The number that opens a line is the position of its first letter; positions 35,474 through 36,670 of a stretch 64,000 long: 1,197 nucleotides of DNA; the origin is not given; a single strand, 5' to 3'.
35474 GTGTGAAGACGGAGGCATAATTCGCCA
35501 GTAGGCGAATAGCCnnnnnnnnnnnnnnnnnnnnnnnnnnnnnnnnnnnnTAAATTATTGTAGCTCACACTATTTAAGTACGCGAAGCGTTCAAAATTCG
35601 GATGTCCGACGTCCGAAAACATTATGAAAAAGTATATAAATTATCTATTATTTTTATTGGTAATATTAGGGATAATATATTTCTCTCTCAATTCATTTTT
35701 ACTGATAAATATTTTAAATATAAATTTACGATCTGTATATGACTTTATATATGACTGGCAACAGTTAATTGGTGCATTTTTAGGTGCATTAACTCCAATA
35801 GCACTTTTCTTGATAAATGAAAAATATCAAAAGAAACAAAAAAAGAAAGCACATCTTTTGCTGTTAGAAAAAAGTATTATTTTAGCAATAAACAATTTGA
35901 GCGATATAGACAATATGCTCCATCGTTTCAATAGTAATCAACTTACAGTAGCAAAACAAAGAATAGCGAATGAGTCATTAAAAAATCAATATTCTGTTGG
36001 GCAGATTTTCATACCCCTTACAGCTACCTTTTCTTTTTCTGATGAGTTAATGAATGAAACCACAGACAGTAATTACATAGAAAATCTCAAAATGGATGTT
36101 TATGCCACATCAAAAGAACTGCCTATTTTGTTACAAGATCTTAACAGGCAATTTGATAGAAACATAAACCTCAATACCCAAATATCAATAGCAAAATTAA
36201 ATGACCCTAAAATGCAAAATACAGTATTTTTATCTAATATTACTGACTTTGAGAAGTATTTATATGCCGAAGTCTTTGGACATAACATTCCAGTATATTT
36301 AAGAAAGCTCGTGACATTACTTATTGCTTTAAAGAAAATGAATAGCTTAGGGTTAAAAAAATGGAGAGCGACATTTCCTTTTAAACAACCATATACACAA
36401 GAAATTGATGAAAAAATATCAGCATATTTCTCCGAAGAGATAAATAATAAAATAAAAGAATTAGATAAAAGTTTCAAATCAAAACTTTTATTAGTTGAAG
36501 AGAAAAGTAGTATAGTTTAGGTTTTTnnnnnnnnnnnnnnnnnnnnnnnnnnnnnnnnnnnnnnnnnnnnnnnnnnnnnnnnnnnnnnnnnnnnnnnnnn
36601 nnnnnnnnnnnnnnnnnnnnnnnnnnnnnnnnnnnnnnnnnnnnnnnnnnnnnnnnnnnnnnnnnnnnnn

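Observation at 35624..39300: AT-rich block of unknown genes downstream of tRNA-Glu(CUC): membrane/soluble gene pair plus P-loop kinase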

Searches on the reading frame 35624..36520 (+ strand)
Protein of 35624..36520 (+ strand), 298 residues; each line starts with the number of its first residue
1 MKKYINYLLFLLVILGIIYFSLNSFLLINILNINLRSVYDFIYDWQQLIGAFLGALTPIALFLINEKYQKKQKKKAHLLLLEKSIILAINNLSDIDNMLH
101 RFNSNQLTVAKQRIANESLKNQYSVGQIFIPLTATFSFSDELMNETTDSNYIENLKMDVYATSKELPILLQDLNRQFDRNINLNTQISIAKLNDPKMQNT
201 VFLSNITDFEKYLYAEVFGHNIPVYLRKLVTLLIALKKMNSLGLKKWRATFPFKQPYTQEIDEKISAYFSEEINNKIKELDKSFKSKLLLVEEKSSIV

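Call 4: search_protein_families(library=pfam, proteins=[window:35624-36520:+], max_evalue=1)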
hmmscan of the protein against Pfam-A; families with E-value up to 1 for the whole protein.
window:35624-36520:+ (298 aa): 1 family
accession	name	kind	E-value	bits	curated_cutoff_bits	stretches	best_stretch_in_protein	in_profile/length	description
PF23121.1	SPOC_AIPP2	-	0.0055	17.4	28.1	0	247-290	1-44/131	AIPP2, SPOC-like domain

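Call 5: search_protein_families(library=padloc, proteins=[window:35624-36520:+], max_evalue=1)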
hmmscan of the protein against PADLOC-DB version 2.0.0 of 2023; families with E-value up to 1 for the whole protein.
window:35624-36520:+ (298 aa): 0 families

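Call 8: search_protein_families(library=ncbifam, proteins=[window:35624-36520:+], max_evalue=1)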
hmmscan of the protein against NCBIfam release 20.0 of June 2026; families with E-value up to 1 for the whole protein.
window:35624-36520:+ (298 aa): 0 families

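Call 9: search_protein_families(library=phrogs, proteins=[window:35624-36520:+], max_evalue=1)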
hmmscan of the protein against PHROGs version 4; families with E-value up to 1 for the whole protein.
window:35624-36520:+ (298 aa): 3 families
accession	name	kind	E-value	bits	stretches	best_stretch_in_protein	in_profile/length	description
phrog_1350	-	lysis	0.0074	17.4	1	43-79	27-67/97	holin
phrog_2682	-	unknown function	0.069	15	0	1-22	1-21/52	-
phrog_832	-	DNA, RNA and nucleotide metabolism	0.29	9.6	1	93-191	1373-1464/1480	RNA polymerase ADP-ribosylase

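Call 11: find_homologous_proteins(query=window:35624-36517:+, max_evalue=0.01)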
Query window:35624-36517:+ (298 aa): 7 proteins with E <= 0.01 among 3413 candidates.
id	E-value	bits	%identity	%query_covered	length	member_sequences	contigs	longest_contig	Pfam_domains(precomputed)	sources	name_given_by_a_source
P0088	2.2e-183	626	100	100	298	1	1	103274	-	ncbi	-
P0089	1.4e-122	427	68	99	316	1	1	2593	-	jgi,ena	-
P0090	1.3e-103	365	63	89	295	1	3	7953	-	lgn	-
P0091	8.1e-94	333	55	98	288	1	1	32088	-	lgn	-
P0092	1.3e-91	325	59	82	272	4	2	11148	-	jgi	-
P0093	1.2e-74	270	49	86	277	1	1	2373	-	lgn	-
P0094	8.2e-70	254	49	86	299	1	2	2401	-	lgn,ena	-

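Call 14: find_encoding_contigs(protein=P0091, flank=8000, max_places=3)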
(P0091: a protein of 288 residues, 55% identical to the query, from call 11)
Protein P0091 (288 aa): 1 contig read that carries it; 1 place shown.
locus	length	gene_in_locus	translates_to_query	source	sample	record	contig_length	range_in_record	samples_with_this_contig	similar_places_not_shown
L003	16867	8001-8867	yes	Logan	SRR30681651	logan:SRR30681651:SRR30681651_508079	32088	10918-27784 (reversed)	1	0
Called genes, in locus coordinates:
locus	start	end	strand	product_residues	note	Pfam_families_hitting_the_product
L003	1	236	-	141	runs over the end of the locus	PF02130:YbeY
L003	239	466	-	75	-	PF01165:Ribosomal_S21 (weak)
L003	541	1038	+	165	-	PF03449:GreA_GreB_N, PF01272:GreA_GreB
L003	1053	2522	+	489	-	PF01336:tRNA_anti-codon, PF00152:tRNA-synt_2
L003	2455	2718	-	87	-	-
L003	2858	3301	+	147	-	PF02381:MraZ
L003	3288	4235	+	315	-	PF01795:Methyltransf_5, PF13649:Methyltransf_25 (weak)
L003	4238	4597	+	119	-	-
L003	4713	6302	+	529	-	PF03717:PBP_dimer, PF00905:Transpeptidase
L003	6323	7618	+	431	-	PF08245:Mur_ligase_M, PF02875:Mur_ligase_C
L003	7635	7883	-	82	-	PF04304:DUF454 (weak)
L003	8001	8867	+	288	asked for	-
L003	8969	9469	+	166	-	-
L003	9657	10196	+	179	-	-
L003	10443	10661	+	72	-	-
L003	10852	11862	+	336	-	-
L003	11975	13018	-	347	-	PF02646:RmuC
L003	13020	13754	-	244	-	PF00929:RNase_T, PF01612:DNA_pol_A_exo1 (weak), PF20600:ExoX-like_C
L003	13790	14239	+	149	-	PF09424:YqeY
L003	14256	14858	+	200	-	PF09335:VTT_dom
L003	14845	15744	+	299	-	PF03690:MYG1_exonuc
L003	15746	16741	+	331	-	PF01018:GTP1_OBG, PF01926:MMR_HSR1, PF02421:FeoB_N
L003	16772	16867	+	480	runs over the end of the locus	PF02934:GatB_N, PF02637:GatB_Yqey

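Call 28: find_encoding_contigs(protein=P0090, flank=8000, max_places=3)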
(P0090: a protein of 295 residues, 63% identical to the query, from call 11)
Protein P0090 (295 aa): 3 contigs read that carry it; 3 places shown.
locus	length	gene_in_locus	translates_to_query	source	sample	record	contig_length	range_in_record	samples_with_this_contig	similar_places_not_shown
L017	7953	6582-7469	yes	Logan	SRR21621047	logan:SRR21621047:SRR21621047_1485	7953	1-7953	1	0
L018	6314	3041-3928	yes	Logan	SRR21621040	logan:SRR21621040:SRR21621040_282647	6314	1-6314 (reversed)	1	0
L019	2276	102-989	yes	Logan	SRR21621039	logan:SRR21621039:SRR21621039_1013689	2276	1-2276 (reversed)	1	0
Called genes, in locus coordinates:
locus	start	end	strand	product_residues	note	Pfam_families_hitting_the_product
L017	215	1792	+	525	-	PF12161:HsdM_N, PF02384:N6_Mtase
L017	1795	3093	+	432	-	PF01420:Methylase_S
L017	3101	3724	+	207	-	PF14355:Abi_C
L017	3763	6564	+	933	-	PF04313:HSDR_N, PF04851:ResIII, PF00270:DEAD, PF18766:SWI2_SNF2, PF22679:T1R_D3-like, PF12008:EcoR124_C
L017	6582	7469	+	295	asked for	-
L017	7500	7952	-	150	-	?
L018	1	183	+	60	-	?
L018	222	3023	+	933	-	PF04313:HSDR_N, PF04851:ResIII, PF00270:DEAD, PF18766:SWI2_SNF2, PF22679:T1R_D3-like, PF12008:EcoR124_C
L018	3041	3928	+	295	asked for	-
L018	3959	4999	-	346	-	-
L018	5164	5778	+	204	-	PF13274:SocA_Panacea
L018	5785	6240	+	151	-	-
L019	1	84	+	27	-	?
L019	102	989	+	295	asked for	-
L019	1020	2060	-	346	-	-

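Call 29: find_encoding_contigs(protein=P0092, flank=8000, max_places=3)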
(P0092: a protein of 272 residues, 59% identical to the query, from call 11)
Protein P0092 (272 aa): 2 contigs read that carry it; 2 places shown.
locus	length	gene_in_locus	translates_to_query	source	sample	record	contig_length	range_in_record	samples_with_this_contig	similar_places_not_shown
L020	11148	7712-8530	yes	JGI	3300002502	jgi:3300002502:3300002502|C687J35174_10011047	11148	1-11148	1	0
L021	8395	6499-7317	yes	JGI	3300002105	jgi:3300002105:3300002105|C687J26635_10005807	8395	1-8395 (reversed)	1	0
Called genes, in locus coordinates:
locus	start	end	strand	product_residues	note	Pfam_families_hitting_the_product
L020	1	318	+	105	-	?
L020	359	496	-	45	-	-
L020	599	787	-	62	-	-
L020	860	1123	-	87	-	PF18898:DUF5654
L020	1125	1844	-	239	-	PF00702:Hydrolase (weak), PF12710:HAD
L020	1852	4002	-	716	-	PF00270:DEAD, PF00271:Helicase_C, PF16124:RecQ_Zn_bind, PF09382:RQC, PF00570:HRDC, PF14493:HTH_40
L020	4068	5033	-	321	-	-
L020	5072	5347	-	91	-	-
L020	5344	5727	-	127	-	-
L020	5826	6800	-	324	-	PF03724:META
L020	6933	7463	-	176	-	-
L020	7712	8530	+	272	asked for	-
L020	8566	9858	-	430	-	PF08245:Mur_ligase_M, PF02875:Mur_ligase_C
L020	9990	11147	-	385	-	?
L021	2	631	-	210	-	?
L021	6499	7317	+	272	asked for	-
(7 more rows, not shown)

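Call 44: predict_structure(alignment_id=A2)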
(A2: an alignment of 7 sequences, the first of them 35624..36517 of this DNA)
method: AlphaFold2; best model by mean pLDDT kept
length: 298 residues; sequences in the alignment: 7
mean_pLDDT: 72.0   pTM: 0.63
mean pLDDT of the five models: 72.0, 69.9, 63.9, 62.5, 48.9
residues with pLDDT >= 90: 2; 70-90: 191; 50-70: 91; < 50: 14
segments of 3 or more residues with pLDDT < 50: 291-298
pLDDT, mean of each block of 10 residues (from residue 1): 67 74 57 58 64 63 71 78 84 83 81 80 59 57 76 83 73 70 54 71 81 83 86 88 79 66 76 86 68 36
secondary structure, 60 per line:
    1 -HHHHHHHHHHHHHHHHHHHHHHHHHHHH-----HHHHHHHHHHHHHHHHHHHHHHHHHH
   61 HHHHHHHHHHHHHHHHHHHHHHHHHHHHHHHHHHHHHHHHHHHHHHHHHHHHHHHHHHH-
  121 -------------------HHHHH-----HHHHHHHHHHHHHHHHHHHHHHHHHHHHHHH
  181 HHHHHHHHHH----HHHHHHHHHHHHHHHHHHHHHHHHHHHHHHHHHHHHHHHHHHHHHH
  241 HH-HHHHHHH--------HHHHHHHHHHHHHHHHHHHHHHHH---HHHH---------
elements in order: H2-29 H35-119 H140-144 H150-190 H195-242 H244-250 H259-282 H286-289

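Call 52: fold_search(model_id=the predicted structure, library=pdb)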
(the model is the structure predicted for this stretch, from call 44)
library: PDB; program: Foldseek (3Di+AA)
matches with E <= 10: 156; with E <= 0.001: 0
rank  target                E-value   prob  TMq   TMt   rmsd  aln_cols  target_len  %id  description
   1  8fkx_SU               1.0e+00  0.06  0.14  0.09  24.6       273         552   13  Human nucleolar pre-60S ribosomal subunit (State E) (released 2023-07-12)
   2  5jeq                  1.1e+00  0.10  0.19  0.24  24.4       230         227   10  Fragment of nitrate/nitrite sensor histidine kinase NarQ (R50K) in symmetric apo state (released 2017-05-31)
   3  6e8g_A                1.6e+00  0.06  0.13  0.20  23.5       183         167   12  CryoEM reconstruction of IST1-CHMP1B copolymer filament bound to ssDNA at 2.9 Angstrom resolution (released 2018-08-15)
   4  8dt0_B                1.8e+00  0.41  0.28  0.51   9.5       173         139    8  Scaffolding protein functional sites using deep learning (released 2022-08-10)
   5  9cpb_5O               1.9e+00  0.07  0.18  0.19  34.4       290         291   11  Atomic model of bovine Fallopian tube cilia doublet microtubule (48-nm periodicity) (released 2024-10-30)
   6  5vju                  1.9e+00  0.06  0.14  0.20  27.2       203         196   13  De Novo Photosynthetic Reaction Center Protein Variant Equipped with His-Tyr H-bond, Heme B, and Cd(II) ions (released 2018-04-25)
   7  8p4y                  1.9e+00  0.04  0.11  0.16  24.8       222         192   14  Coiled-coil protein origami triangle (released 2023-08-02)
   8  8iyj_V4               2.0e+00  0.08  0.22  0.23  34.0       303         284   10  Cryo-EM structure of the 48-nm repeat doublet microtubule from mouse sperm (released 2023-07-05)
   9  2ch7_A                2.1e+00  0.08  0.21  0.20  37.6       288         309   14  Crystal structure of the cytoplasmic domain of a bacterial chemoreceptor from Thermotoga maritima (released 2006-04-18)
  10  8zyv_G                2.1e+00  0.03  0.11  0.14  21.3       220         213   10  Bacterial flagellar sodium-driven stator PomA5PomB2 with 100 mM NaCl (released 2025-01-01)
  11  8dt0_A                2.2e+00  0.38  0.27  0.49   9.6       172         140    8  Scaffolding protein functional sites using deep learning (released 2022-08-10)
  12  5owv_C                2.3e+00  0.04  0.16  0.09  31.3       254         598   18  An oligomerised bacterial dynamin pair provides a mechanism for the long-range sensing and tethering of membranes (released 2018-09-05)
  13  5oxf_C                2.3e+00  0.04  0.15  0.09  32.6       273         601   18  An oligomerised bacterial dynamin pair provides a mechanism for the long range sensing and tethering of membranes (released 2018-09-05)
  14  6z6f_C                2.5e+00  0.10  0.22  0.14  33.9       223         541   15  HDAC-PC (released 2021-02-17)
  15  5xg2                  2.6e+00  0.04  0.14  0.16  38.4       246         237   17  Crystal structure of a coiled-coil segment (residues 345-468 and 694-814) of Pyrococcus yayanosii Smc (released 2017-06-07)
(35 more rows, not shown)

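Call 83: search_solved_structures(query=A2, max_evalue=10)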
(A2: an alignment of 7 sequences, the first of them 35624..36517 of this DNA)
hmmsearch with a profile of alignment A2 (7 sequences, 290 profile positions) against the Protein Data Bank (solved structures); distinct sequences matched with E-value up to 10: 3.
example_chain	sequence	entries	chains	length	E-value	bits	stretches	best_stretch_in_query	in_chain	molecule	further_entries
4m16_A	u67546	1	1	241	0.064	16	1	129-208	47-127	Bartonella effector protein (Bep) substrate of VirB T4SS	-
4dnn_A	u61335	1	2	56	0.53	12.9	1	71-114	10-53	Protein quaking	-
8f5h_A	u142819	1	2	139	3.9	10.1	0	244-285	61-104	S2hlx_EX_19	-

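Call 84: search_protein_families(library=pfam, alignment_id=A2, max_evalue=0.1)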
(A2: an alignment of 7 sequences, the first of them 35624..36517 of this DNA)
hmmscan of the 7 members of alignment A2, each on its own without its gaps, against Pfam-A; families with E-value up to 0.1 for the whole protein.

A. member 1, window:35624-36517:+ (298 aa): 1 family
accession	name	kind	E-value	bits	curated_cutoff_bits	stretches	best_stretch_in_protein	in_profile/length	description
PF23121.1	SPOC_AIPP2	-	0.0055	17.4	28.1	0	247-290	1-44/131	AIPP2, SPOC-like domain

B. families by the number of members that match (of 7 scanned): 5 families
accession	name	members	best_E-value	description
PF03538.19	VRP1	1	0.0046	Salmonella virulence plasmid 28.1kDa A protein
PF23121.1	SPOC_AIPP2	1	0.0055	AIPP2, SPOC-like domain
PF16717.10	RAC_head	1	0.011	Ribosome-associated complex head domain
PF05560.16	Bt_P21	1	0.029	Bacillus thuringiensis P21 molecular chaperone protein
PF09687.15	PRESAN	1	0.089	Plasmodium RESA N-terminal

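Call 98: search_protein_families(library=pfam, proteins=[L003:8969-9466:+, L003:9642-10193:+, L003:10852-11859:+, L018:3962-4999:-, L018:5785-6237:+], max_evalue=0.01)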
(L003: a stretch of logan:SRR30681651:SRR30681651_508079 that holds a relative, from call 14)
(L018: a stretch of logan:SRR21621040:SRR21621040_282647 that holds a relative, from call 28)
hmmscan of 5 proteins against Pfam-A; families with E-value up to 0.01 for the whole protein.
L003:8969-9466:+ (166 aa): 0 families

L003:9642-10193:+ (184 aa): 1 family
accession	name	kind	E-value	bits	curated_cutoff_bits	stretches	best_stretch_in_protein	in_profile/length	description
PF09813.14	Coa3_cc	-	0.0072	16.4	27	0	146-170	16-43/48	Cytochrome c oxidase assembly factor 3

L003:10852-11859:+ (336 aa): 0 families

L018:3962-4999:- (346 aa): 0 families

L018:5785-6237:+ (151 aa): 1 family
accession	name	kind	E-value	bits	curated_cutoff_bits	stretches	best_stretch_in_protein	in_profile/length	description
PF02452.23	PemK_toxin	-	0.00012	22.7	23.1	1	15-113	1-90/109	PemK-like, MazF-like toxin of type II toxin-antitoxin system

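Call 107: search_protein_families(library=padloc, proteins=[L018:3962-4999:-], max_evalue=0.001)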
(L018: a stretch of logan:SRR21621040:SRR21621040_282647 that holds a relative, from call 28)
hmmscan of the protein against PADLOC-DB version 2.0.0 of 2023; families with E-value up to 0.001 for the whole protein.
L018:3962-4999:- (346 aa): 0 families
